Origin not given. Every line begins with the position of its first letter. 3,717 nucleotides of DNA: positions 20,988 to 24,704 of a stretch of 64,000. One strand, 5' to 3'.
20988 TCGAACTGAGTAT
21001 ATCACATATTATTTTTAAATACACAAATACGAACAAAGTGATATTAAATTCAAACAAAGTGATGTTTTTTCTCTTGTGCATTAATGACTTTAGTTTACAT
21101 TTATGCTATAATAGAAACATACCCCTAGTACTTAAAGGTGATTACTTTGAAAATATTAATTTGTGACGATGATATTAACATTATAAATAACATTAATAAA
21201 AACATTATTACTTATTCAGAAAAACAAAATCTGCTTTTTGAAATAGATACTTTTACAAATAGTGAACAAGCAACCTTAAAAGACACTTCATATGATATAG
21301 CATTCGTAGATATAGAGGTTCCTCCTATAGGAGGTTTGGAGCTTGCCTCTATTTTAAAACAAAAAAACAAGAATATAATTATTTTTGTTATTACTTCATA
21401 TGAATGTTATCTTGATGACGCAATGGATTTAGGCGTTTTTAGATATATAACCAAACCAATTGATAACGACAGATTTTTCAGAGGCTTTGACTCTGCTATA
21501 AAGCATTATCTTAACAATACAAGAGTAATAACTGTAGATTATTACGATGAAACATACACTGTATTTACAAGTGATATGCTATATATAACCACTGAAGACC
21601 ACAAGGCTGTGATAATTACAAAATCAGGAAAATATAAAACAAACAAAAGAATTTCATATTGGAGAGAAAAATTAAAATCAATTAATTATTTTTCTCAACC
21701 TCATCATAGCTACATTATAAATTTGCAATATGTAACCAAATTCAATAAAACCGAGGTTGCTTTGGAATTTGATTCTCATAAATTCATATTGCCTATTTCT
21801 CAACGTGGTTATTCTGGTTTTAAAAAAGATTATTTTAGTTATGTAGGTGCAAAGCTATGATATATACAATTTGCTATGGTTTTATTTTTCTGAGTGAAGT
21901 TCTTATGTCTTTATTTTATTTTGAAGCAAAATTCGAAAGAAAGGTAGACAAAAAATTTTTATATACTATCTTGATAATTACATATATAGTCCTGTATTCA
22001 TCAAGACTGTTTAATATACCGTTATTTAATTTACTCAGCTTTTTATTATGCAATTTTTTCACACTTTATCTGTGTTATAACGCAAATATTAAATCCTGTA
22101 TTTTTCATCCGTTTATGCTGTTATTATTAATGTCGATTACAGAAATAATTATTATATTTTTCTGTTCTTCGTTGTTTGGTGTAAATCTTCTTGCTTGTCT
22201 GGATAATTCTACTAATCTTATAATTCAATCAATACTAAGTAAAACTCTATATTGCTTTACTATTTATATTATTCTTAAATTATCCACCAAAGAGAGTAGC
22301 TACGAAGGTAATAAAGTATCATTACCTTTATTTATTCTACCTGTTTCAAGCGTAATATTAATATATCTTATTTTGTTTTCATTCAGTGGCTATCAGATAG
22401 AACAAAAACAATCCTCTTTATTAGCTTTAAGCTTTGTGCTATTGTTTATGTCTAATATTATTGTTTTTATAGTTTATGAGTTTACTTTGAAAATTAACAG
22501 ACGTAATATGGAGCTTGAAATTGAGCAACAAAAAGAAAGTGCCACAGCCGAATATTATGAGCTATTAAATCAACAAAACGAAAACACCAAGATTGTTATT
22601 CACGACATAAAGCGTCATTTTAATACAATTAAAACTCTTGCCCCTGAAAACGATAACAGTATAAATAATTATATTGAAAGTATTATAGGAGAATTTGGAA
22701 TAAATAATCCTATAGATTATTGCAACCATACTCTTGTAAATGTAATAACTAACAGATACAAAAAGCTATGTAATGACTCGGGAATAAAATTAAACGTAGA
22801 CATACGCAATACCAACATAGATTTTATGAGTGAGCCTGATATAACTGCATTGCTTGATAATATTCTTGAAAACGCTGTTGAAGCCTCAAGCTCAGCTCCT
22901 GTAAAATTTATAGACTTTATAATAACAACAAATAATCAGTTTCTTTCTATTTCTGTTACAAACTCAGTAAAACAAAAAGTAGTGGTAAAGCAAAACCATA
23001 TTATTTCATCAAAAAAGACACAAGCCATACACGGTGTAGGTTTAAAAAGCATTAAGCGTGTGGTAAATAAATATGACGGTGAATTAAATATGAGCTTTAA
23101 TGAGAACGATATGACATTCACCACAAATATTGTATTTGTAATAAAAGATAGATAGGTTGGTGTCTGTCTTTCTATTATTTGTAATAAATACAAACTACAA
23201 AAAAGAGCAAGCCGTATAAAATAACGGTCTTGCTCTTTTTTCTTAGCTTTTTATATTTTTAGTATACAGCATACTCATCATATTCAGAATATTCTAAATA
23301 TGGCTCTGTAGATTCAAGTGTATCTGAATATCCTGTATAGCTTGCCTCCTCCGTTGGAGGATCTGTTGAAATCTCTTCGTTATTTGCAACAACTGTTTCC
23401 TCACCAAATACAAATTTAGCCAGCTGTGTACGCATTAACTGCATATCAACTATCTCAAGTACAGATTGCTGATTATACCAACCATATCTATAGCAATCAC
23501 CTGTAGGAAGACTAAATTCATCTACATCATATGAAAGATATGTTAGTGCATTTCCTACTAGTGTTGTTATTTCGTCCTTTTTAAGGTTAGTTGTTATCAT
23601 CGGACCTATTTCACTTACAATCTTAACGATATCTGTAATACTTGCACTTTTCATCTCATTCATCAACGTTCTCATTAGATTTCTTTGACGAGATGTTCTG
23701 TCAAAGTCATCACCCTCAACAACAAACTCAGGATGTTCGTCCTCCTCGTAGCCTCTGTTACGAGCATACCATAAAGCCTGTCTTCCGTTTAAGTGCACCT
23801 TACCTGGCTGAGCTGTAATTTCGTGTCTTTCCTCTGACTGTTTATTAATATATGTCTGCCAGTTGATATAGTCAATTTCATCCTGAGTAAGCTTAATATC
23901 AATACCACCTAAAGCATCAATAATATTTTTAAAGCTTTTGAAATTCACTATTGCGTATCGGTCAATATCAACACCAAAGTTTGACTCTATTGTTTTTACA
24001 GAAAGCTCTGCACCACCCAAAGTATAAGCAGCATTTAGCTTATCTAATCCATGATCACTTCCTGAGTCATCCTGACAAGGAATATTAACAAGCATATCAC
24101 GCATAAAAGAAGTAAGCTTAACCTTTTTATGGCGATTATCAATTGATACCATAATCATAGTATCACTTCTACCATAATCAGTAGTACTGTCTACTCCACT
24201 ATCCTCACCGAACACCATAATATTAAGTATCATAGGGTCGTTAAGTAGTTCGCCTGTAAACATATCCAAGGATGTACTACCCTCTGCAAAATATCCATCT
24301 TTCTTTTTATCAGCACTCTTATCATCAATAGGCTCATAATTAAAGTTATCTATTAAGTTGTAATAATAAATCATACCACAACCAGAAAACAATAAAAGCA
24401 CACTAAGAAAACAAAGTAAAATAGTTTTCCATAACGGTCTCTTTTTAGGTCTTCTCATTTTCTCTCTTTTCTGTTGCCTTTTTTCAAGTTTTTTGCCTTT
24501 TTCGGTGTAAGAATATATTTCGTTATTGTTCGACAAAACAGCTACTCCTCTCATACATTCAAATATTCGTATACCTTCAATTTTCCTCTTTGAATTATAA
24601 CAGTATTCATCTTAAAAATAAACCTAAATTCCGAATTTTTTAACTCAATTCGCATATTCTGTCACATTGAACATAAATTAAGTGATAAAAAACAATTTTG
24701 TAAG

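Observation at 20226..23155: Complete agr-like quorum-sensing cassette, divergent agrD-agrB / agrA-agrC, with a hidden peptide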

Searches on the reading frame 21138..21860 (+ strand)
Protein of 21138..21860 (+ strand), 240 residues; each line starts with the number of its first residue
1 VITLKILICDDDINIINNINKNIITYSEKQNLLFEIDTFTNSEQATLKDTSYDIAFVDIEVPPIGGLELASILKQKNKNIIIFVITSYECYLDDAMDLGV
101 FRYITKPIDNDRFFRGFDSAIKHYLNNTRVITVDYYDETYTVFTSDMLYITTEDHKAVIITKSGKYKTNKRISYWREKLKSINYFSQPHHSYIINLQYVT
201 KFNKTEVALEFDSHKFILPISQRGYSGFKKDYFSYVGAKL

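Call 3: search_protein_families(library=pfam, proteins=[window:21138-21860:+], max_evalue=1)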
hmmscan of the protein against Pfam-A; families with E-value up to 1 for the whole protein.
window:21138-21860:+ (240 aa): 3 families
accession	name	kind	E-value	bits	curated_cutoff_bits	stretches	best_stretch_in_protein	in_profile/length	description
PF04397.21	LytTR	-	2.1e-14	54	22.6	1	138-230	2-95/98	LytTr DNA-binding domain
PF00072.30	Response_reg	-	1.1e-13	51.7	30.2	1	6-113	1-106/111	Response regulator receiver domain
PF08863.15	YolD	-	0.4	11.2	27.5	1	104-163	19-78/94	YolD-like protein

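Call 4: search_protein_families(library=ncbifam, proteins=[window:21138-21860:+], max_evalue=1)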
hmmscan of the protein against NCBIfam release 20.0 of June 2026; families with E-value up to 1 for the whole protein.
window:21138-21860:+ (240 aa): 64 families (the best 25 are shown)
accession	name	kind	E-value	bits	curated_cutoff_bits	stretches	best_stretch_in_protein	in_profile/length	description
NF008677.0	PRK11697.1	equivalog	8.3e-14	51.5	246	1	4-208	2-209/238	two-component system response regulator BtsR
NF010684.1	PRK14084.1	equivalog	6.3e-13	49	375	2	5-113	2-108/254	response regulator transcription factor LytR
NF052313.1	T9SS_RR_PorX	equivalog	1.5e-09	37.2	300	1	5-181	2-166/513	T9SS response regulator signal transducer PorX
NF051850.1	RespRegRprY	equivalog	9.4e-08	31.7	370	1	4-163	5-161/234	response regulator transcription factor RprY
NF008176.1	PRK10923.1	equivalog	3.4e-07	29.2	620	1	6-132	6-130/469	nitrogen regulation protein NR(I)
NF006900.1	PRK09390.1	equivalog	5.1e-07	29.4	255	1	34-127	29-126/203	response regulator FixJ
NF007135.0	PRK09581.1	equivalog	7.8e-07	28.2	474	1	5-121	157-272/457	PleD family two-component system response regulator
NF011896.0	PRK15369.1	equivalog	8.5e-07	28.8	242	1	2-109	2-109/211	two component system response regulator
NF053854.1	RespRegPhoBBctds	equivalog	9.9e-07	28.3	270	1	6-113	1-107/225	two-component system response regulator PhoB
NF007750.0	PRK10430.1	equivalog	2.8e-06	27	262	1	5-138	3-135/239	two-component system response regulator DcuR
NF041734.1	resp_reg_RppA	equivalog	3.5e-06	26.5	250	1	5-111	2-108/229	two-component system response regulator RppA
NF049963.1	RespRegFlgRCampy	domain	4e-06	26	750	1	5-115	2-107/429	fla regulon two-component system response regulator FlgR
NF011695.0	PRK15115.1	equivalog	4e-06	25.9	763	1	6-126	9-127/445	two-component system response regulator GlrR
NF041367.1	CheY_Halo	equivalog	4.3e-06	27.1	200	1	7-113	2-106/114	chemotaxis protein CheY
TIGR01818.1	ntrC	equivalog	8.4e-06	24.8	558.6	1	6-124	1-117/463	nitrogen regulation protein NR(I)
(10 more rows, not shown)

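Call 48: search_solved_structures(query=window:21138-21860:+, max_evalue=0.00001, show_alignments=1)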
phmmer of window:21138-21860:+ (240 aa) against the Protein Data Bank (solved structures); distinct sequences matched with E-value up to 0.00001: 12.
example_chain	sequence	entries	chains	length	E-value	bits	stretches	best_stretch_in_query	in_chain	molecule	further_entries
3a0r_B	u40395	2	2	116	1e-11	47.8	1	5-112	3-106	Response regulator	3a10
3a0u_A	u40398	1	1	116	1e-11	47.8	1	5-112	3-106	Response regulator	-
8thp_A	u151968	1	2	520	3.3e-08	36.3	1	4-182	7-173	Response regulator receiver protein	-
8ted_A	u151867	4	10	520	3.4e-08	36.3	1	4-182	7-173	Response regulator receiver protein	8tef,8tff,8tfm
8p6f_A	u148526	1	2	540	4.1e-08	36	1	4-182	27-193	Response regulator receiver domain-containing protein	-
6swf_A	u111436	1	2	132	6e-08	35.5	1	1-115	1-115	Two-component response regulator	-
6swb_A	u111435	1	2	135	1.9e-07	33.8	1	5-115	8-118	Two-component response regulator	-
6swl_A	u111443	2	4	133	1.4e-06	31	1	35-121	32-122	Two-component response regulator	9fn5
1dc7_A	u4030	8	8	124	5.7e-06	29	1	38-124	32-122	NITROGEN REGULATION PROTEIN | NITROGEN REGULATION PROTEIN NR(I) | NTRC RECEIVER DOMAIN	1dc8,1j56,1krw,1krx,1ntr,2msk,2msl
2jvk_A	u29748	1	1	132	6.1e-06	28.9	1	2-124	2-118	Sporulation initiation phosphotransferase F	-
6is3_C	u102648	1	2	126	8.4e-06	28.5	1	5-114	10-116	Response regulator ArlR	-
6is1_A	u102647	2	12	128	8.4e-06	28.4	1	5-114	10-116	Response regulator ArlR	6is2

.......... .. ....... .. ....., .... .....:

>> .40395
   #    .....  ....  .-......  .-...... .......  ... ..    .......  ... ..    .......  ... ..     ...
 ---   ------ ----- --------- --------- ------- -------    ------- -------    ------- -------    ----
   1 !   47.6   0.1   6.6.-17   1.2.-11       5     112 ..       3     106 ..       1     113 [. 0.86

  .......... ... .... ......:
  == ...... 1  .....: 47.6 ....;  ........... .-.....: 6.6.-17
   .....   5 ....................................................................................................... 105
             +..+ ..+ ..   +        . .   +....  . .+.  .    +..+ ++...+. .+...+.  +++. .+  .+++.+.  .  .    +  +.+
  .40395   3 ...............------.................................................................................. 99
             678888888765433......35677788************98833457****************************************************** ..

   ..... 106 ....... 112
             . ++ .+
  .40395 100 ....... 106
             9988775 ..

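Call 73: search_solved_structures(query=A4, max_evalue=0.001, show_alignments=0)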
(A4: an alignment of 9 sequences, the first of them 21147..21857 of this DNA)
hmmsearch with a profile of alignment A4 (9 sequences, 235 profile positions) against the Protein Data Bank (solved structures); distinct sequences matched with E-value up to 0.001: 145 (the best 60 are shown).
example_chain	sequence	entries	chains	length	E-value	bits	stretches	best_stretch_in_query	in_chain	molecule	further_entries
6swf_A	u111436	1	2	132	1.1e-14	57.6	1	2-114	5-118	Two-component response regulator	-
6swb_A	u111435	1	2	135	1.3e-14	57.5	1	2-114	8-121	Two-component response regulator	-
3a0r_B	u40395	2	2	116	4.4e-14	55.7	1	2-105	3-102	Response regulator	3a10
3a0u_A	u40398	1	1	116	6.1e-14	55.2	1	2-104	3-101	Response regulator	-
6swl_A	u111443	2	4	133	3.3e-13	52.8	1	3-124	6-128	Two-component response regulator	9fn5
8ted_A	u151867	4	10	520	1.3e-12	50.8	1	23-141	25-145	Response regulator receiver protein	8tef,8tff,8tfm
8thp_A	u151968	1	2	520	1.3e-12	50.8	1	23-141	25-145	Response regulator receiver protein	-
8p6f_A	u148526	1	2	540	1.4e-12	50.8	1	23-141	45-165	Response regulator receiver domain-containing protein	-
3jte_A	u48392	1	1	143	3e-12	49.7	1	2-122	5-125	Response regulator receiver protein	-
2qv0_A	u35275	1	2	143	3.4e-12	49.5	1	1-124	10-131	Protein mrkE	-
3cu5_A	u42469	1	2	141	5.8e-12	48.7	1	2-122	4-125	Two component transcriptional regulator, AraC family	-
1dc7_A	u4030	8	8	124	3.9e-11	46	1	31-122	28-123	NITROGEN REGULATION PROTEIN | NITROGEN REGULATION PROTEIN NR(I) | NTRC RECEIVER DOMAIN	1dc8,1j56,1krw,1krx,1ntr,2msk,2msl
4cbv_A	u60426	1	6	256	4.8e-11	45.7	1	1-226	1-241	COME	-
6m8o_A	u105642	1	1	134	5.5e-11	45.5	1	1-116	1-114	DNA-binding response regulator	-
5wq0_B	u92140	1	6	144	3.7e-10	42.8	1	1-114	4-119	Stage 0 sporulation protein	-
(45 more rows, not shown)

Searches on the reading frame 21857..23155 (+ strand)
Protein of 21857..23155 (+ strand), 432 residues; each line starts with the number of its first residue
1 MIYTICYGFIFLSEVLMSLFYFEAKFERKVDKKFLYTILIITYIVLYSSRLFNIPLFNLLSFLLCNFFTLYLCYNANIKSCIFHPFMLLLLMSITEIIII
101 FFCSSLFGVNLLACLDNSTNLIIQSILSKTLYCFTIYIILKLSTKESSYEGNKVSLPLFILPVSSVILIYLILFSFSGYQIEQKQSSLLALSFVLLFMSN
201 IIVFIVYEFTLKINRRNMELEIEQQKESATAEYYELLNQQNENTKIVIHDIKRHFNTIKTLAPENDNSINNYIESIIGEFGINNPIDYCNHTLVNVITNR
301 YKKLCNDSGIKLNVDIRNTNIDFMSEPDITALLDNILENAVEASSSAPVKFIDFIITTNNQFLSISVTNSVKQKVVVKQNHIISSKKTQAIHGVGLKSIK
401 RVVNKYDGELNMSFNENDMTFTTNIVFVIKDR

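Call 3: search_protein_families(library=pfam, proteins=[window:21857-23155:+], max_evalue=1)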
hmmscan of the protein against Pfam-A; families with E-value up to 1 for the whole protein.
window:21857-23155:+ (432 aa): 4 families
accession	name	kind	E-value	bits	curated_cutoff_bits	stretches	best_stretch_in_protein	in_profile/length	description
PF14501.12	HATPase_c_5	-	1.9e-18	66.7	22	1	325-427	2-101/102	GHKL domain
PF02518.31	HATPase_c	-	0.00018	22.4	26.4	1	327-421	4-103/111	Histidine kinase-, DNA gyrase B-, and HSP90-like ATPase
PF24195.1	DUF7420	-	0.00084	19.9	27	1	163-229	52-123/124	Family of unknown function (DUF7420)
PF10179.15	NDNF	-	0.011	16.3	27.3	1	112-152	82-122/127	Neuron-derived neurotrophic factor, first Fn(III) domain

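Call 4: search_protein_families(library=ncbifam, proteins=[window:21857-23155:+], max_evalue=1)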
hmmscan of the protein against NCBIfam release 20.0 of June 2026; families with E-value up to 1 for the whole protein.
window:21857-23155:+ (432 aa): 2 families
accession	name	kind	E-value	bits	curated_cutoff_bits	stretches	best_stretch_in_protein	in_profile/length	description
NF008298.1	PRK11086.1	subfamily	6.8e-05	21.5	520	1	306-423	398-521/529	DcuS/MalK family sensor histidine kinase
NF040691.1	MtrAB_MtrB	equivalog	0.11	11.5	450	1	293-367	351-423/507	MtrAB system histidine kinase MtrB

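Call 47: search_solved_structures(query=window:21857-23155:+, max_evalue=0.01, show_alignments=2)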
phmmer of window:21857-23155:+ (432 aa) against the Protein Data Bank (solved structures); distinct sequences matched with E-value up to 0.01: 0.

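Call 69: search_solved_structures(query=A3, max_evalue=0.01, show_alignments=1)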
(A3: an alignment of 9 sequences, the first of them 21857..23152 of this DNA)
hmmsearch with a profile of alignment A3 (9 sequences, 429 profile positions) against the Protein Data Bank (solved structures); distinct sequences matched with E-value up to 0.01: 4.
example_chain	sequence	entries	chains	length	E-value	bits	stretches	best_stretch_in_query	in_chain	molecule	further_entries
6e52_A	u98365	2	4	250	0.00027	23.1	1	211-405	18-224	Staphylococcus aureus AgrC histidine kinase module fused to Saccharomyces cerevisiae GCN4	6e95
9qq6_A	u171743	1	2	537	0.00098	21.3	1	328-414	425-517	histidine kinase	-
4bxi_A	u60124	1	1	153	0.0011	21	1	305-405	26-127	ACCESSORY GENE REGULATOR PROTEIN C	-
3a0t_A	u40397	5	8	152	0.0053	18.8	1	292-423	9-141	Sensor protein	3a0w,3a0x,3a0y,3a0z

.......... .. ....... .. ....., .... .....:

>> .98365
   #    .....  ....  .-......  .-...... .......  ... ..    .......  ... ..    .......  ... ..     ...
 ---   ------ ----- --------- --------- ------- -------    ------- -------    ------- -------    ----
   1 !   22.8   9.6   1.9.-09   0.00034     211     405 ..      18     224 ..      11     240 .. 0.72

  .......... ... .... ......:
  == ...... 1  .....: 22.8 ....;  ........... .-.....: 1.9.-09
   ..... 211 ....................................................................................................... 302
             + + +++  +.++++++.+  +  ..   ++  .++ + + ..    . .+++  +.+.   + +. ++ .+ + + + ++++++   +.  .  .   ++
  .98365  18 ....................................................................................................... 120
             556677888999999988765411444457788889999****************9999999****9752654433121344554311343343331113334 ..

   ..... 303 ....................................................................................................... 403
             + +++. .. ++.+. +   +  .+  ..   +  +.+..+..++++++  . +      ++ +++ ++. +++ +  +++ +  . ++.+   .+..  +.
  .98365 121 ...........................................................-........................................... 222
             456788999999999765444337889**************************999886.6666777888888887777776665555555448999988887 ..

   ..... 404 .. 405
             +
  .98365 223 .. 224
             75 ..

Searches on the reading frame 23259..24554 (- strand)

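Call 57: search_protein_families(library=pfam, proteins=[window:23259-24554:-], max_evalue=0.001)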
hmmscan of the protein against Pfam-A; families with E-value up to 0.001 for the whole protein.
window:23259-24554:- (431 aa): 1 family
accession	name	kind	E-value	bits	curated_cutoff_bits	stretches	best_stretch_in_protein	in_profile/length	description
PF03816.19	LytR_cpsA_psr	-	1.2e-42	146.1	24.6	1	129-303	1-150/150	LytR_cpsA_psr family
